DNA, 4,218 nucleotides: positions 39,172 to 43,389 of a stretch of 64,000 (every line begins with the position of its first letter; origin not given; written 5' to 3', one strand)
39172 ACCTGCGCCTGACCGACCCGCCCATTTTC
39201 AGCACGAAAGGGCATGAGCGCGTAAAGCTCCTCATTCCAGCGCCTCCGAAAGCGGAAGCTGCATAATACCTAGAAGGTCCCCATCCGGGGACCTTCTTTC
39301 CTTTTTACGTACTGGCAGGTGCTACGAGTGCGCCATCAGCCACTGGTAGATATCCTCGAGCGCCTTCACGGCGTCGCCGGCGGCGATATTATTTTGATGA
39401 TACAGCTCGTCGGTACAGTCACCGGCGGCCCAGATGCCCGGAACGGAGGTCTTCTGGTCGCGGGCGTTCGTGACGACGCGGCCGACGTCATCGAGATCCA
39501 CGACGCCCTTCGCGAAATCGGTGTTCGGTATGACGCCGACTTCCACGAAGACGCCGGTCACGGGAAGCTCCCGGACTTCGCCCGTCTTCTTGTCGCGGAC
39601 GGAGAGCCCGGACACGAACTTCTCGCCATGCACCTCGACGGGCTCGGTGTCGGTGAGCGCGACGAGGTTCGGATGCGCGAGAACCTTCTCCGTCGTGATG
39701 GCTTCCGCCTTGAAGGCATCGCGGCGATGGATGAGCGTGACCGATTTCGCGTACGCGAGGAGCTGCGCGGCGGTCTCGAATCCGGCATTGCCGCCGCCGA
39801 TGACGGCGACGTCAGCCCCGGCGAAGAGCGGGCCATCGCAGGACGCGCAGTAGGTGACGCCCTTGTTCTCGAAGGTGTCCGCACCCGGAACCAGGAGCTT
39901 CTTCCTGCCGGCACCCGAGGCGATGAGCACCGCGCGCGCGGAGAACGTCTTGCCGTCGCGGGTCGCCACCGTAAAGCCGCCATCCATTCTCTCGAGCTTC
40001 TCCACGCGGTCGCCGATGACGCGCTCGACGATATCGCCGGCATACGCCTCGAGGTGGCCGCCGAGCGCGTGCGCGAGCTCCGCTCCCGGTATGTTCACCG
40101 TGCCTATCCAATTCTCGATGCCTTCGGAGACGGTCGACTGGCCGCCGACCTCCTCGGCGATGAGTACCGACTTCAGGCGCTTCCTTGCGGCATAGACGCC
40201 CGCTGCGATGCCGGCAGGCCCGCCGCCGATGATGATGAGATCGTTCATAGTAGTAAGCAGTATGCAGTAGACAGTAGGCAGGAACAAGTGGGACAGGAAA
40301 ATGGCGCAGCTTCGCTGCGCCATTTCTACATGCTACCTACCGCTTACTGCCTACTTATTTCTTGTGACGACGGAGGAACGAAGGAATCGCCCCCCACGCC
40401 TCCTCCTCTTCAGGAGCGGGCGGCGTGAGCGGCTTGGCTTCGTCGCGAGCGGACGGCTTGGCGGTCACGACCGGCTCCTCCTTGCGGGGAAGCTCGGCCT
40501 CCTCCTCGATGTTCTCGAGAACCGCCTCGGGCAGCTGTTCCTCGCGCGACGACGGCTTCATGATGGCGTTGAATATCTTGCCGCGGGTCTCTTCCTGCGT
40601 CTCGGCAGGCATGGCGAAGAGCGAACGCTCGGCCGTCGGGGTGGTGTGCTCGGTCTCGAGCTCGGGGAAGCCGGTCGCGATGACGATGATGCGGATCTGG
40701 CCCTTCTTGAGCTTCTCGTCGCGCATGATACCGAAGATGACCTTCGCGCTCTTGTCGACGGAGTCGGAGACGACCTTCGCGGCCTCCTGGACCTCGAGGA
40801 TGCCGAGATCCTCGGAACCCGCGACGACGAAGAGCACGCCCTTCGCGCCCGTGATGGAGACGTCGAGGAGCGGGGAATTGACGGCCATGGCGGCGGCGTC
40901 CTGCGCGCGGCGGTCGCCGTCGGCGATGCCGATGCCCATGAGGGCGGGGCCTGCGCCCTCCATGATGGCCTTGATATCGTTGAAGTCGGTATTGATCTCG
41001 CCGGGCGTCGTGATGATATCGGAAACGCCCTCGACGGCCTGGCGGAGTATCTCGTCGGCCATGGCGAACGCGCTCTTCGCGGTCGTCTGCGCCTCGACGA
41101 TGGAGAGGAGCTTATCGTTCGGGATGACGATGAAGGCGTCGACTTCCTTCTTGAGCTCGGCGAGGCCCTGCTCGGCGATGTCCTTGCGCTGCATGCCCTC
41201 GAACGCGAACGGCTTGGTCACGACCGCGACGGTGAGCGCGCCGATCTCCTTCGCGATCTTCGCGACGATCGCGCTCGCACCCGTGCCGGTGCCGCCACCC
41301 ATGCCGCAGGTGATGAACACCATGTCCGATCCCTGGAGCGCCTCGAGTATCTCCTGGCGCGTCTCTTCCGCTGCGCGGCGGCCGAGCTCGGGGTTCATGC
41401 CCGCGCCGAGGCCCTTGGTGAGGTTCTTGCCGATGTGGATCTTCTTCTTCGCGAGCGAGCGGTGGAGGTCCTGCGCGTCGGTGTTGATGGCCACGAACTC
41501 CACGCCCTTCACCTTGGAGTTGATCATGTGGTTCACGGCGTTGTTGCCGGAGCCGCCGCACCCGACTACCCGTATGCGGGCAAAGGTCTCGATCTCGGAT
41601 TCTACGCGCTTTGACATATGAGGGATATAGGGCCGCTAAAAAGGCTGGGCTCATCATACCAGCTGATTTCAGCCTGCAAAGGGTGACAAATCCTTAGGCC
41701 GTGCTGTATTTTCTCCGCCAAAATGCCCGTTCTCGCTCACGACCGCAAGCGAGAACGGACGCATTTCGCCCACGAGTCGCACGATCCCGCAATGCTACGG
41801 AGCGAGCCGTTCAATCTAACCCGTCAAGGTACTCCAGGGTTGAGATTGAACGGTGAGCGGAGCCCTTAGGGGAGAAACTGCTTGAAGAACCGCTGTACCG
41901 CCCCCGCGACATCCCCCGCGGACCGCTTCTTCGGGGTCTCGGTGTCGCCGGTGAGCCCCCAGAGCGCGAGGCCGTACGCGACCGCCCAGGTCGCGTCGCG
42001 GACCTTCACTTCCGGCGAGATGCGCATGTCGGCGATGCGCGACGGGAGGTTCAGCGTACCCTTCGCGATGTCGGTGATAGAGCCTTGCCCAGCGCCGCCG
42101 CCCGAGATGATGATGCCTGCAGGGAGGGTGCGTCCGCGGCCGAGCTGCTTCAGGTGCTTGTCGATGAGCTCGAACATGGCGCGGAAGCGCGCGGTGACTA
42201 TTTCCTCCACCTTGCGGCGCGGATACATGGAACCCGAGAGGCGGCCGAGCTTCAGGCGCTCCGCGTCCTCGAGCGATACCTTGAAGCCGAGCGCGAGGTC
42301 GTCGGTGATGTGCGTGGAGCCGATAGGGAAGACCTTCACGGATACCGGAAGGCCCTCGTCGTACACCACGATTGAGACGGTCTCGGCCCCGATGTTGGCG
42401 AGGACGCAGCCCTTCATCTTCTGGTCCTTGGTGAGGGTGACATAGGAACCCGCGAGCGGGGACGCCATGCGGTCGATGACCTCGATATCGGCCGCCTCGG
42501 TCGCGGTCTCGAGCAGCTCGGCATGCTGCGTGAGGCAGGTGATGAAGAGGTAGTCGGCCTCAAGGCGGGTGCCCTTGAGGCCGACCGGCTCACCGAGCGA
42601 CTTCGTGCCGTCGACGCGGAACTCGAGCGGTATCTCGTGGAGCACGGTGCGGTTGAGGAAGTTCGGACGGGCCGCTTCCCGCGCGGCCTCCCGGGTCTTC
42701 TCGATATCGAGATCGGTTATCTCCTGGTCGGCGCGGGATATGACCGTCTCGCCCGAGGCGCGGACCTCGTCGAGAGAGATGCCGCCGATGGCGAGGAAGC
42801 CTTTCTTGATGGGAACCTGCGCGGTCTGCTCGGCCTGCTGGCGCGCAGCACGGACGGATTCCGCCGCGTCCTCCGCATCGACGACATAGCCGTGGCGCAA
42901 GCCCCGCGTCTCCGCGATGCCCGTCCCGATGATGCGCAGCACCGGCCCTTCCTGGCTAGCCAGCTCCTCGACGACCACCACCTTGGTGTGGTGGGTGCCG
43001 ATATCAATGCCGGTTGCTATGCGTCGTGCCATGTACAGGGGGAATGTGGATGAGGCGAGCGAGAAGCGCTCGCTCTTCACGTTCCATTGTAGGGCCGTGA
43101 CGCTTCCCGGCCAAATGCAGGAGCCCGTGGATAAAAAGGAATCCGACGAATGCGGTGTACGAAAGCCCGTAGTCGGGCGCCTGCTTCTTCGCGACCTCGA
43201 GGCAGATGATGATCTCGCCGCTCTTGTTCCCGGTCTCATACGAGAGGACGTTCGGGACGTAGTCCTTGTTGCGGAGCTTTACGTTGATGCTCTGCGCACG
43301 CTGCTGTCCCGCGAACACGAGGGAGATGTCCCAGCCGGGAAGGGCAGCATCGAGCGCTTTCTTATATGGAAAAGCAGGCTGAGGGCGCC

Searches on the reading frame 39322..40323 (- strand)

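Call 54: search_protein_families(library=pfam, proteins=[window:39322-40323:-], max_evalue=0.0001)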
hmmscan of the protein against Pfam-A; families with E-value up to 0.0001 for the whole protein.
window:39322-40323:- (333 aa): 11 families
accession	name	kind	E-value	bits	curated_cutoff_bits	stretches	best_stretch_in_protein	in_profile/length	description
PF07992.20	Pyr_redox_2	-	8.1e-42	144.1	26.1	1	28-311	2-284/291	Pyridine nucleotide-disulphide oxidoreductase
PF13738.12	Pyr_redox_3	-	6.5e-25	88.4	30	1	106-301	103-305/305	Pyridine nucleotide-disulphide oxidoreductase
PF00890.30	FAD_binding_2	-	7.1e-11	42.4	20.4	0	28-69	1-44/414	FAD binding domain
PF01266.30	DAO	-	2.9e-10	40.7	27.9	0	171-205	1-35/353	FAD dependent oxidoreductase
PF00070.33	Pyr_redox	-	4.3e-10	40.4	22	1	172-240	2-77/82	Pyridine nucleotide-disulphide oxidoreductase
PF03486.20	HI0933_like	-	6e-09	36.1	50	0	28-57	2-30/244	HI0933-like protein Rossmann domain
PF01134.28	GIDA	-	1.6e-08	34.5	22.1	0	171-201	1-32/391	Glucose inhibited division protein A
PF12831.13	FAD_oxidored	-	1e-07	32.1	27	1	28-66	1-41/416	FAD dependent oxidoreductase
PF05834.18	Lycopene_cycl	-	9.5e-07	28.7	23.4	0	28-55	1-30/380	Lycopene cyclase protein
PF01946.23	Thi4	-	7.7e-06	25.7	26.2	0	26-59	17-51/235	Thi4 family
PF13450.12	NAD_binding_8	-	7.4e-05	23.4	21.9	0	31-63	1-35/68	NAD(P)-binding Rossmann-like domain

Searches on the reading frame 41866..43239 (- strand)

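Call 54: search_protein_families(library=pfam, proteins=[window:41866-43239:-], max_evalue=0.0001)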
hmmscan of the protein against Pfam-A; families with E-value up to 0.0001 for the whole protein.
window:41866-43239:- (457 aa): 3 families
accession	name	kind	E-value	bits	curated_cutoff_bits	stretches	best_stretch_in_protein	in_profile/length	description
PF14450.12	FtsA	-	1.1e-21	77.9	31.8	1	279-423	1-127/127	Cell division protein FtsA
PF02491.25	SHS2_FTSA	-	4.4e-14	53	25.4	1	160-234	8-79/79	SHS2 domain inserted in FTSA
PF11104.14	PilM_2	-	3.8e-05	23.2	27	0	255-426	157-337/340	Type IV pilus assembly protein PilM;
